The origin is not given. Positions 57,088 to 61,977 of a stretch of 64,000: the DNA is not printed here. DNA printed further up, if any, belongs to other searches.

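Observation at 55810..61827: Prenyltransferase/terpene-cyclase-like alpha/alpha toroid present twice: in a 1529-aa surface lipoprotein and as a cytosolic stand-alone paralogue next door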

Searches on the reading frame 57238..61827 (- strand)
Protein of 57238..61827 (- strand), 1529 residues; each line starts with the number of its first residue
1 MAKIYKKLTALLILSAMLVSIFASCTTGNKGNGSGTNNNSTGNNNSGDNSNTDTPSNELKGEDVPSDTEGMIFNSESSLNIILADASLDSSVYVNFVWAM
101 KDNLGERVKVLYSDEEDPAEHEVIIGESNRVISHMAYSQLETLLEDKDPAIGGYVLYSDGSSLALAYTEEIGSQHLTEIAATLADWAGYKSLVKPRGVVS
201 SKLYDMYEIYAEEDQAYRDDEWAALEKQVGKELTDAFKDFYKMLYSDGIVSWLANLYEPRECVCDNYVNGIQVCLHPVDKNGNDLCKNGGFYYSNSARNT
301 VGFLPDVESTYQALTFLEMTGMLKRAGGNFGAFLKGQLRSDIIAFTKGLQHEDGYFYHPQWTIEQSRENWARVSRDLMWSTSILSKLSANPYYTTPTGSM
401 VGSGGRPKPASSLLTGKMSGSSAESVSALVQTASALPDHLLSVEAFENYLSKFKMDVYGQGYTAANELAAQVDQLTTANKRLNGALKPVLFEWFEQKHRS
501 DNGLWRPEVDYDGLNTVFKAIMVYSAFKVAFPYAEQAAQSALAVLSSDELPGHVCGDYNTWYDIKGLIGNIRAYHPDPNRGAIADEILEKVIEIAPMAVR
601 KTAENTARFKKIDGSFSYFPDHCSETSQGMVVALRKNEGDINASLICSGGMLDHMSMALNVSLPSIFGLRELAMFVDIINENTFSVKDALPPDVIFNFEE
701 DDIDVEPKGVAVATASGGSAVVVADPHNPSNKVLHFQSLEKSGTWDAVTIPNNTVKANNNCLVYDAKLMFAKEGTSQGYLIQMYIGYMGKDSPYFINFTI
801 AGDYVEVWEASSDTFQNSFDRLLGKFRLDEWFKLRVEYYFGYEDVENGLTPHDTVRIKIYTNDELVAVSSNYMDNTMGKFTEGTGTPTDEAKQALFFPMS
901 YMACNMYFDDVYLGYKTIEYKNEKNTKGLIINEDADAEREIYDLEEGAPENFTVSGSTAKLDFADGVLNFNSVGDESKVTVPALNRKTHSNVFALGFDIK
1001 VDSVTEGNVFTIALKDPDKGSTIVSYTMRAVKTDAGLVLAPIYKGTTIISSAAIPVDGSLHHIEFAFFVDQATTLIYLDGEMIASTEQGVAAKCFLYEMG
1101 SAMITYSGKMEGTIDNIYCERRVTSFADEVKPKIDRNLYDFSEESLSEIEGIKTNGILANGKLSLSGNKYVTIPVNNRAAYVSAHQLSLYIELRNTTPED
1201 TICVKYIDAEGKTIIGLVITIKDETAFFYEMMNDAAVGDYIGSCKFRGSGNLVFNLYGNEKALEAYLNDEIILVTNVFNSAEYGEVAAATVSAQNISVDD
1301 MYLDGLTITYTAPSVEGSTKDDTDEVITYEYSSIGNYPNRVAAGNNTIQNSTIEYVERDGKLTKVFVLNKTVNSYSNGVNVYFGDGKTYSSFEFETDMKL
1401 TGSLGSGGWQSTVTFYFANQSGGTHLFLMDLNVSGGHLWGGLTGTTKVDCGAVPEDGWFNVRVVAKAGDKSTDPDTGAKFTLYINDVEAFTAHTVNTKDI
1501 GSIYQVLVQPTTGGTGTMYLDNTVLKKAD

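Call 4: search_protein_families(library=pfam, proteins=[window:57238-61827:-], max_evalue=1)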
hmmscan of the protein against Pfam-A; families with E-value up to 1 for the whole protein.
window:57238-61827:- (1529 aa): 1 family
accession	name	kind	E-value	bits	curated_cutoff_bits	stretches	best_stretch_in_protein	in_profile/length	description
PF10717.14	ODV-E18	-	0.24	11.7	28.1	1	10-45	32-67/87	Occlusion-derived virus envelope protein ODV-E18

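Call 6: search_protein_families(library=ncbifam, proteins=[window:57238-61827:-], max_evalue=1)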
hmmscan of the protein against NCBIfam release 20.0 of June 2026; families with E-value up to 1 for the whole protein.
window:57238-61827:- (1529 aa): 1 family
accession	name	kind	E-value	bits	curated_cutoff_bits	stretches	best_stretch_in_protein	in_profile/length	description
NF033729.0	borfam54_2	equivalog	0.074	12.8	30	1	7-61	7-63/226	complement regulator-acquiring protein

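Call 43: find_homologous_proteins(query=window:57238-61827:-, max_evalue=1e-10)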
Query window:57238-61827:- (1529 aa): 262 proteins with E <= 1e-10 among 8000 candidates; the best 120 are listed.
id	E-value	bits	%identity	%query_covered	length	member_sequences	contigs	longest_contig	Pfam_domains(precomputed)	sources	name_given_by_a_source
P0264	0.0e+0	3490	100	100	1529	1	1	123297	-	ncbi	-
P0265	0.0e+0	3091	88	100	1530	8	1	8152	-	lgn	-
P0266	0.0e+0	2459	69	100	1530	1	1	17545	-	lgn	-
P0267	0.0e+0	2279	65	100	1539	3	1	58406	-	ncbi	-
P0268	0.0e+0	2097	61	96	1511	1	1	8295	-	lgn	-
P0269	0.0e+0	2093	60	96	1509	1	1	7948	-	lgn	-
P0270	0.0e+0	2046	60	96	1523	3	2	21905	-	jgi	-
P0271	0.0e+0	1808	53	100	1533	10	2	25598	-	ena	-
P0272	0.0e+0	1696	50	100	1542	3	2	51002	-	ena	-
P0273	0.0e+0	1688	88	54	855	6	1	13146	-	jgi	-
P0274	0.0e+0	1648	50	97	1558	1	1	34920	-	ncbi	-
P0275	2.1e-259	882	35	97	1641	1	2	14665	-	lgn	-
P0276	2.5e-258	879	34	100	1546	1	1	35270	-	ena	-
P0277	7.7e-258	877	36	92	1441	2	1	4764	-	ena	-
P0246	2.2e-248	846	34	95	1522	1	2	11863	-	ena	-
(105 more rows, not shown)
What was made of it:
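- Some paralogues carry CE4 deacetylase, PL-like or ConA-like modules (call 43).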

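Call 51: find_encoding_contigs(protein=P0264, flank=10000, max_places=2)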
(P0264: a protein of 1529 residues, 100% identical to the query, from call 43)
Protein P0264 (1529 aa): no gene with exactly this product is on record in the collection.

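Call 60: search_protein_families(library=padloc, proteins=[window:57238-61827:-], max_evalue=0.01)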
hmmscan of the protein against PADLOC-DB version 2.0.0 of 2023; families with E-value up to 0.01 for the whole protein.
window:57238-61827:- (1529 aa): 0 families
